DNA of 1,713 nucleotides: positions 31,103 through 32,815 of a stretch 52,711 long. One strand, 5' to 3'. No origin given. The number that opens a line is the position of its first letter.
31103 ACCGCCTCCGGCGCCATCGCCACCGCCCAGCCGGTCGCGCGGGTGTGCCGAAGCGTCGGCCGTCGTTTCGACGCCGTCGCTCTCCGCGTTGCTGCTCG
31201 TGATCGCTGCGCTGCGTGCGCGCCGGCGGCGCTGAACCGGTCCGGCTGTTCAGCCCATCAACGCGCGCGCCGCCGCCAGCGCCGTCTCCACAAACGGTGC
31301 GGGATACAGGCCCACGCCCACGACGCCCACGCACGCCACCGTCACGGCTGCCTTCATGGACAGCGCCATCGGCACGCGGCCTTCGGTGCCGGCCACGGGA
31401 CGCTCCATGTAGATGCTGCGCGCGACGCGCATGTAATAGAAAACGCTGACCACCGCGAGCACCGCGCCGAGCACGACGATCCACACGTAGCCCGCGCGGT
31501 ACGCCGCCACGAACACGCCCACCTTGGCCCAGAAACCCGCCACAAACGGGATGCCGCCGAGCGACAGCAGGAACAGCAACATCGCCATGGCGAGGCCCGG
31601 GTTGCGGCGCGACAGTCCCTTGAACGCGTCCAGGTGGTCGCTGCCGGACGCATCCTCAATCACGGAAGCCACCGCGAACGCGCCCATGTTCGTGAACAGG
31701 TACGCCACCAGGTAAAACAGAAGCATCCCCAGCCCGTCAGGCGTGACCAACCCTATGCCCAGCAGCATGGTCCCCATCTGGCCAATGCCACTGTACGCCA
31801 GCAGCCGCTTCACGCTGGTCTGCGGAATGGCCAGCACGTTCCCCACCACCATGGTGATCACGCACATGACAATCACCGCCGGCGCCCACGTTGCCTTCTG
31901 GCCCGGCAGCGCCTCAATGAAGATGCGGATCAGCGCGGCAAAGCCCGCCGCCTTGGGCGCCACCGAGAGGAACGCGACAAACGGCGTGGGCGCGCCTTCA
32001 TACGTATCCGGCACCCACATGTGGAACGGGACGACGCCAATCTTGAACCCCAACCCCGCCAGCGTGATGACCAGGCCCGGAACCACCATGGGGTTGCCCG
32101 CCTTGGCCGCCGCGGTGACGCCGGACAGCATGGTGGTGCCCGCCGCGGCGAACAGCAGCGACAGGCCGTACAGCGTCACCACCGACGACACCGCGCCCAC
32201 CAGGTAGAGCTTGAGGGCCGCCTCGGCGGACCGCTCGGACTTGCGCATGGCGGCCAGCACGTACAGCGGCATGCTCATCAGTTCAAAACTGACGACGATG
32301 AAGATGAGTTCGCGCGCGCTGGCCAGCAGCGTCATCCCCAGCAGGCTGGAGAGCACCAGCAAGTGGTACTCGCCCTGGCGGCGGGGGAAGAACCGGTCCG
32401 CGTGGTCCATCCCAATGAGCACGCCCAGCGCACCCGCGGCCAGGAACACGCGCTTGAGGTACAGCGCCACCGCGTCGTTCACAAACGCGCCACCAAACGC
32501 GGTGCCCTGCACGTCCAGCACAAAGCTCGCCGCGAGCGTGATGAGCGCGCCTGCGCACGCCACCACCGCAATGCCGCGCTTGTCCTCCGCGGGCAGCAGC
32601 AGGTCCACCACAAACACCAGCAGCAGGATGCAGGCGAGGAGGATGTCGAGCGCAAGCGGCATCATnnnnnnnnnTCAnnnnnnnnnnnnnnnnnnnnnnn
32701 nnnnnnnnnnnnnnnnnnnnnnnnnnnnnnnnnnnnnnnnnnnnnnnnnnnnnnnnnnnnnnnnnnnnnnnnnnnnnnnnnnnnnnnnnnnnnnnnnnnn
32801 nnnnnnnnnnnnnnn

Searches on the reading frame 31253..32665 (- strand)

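Call 53: search_protein_families(library=pfam, proteins=[window:31253-32665:-], max_evalue=0.0001)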
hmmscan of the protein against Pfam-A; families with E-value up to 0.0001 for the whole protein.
window:31253-32665:- (471 aa): 1 family
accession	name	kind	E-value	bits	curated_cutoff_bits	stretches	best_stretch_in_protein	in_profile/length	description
PF00361.26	Proton_antipo_M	-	3.1e-67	227.3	21.5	1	117-406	1-293/294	NADH:quinone oxidoreductase/Mrp antiporter, TM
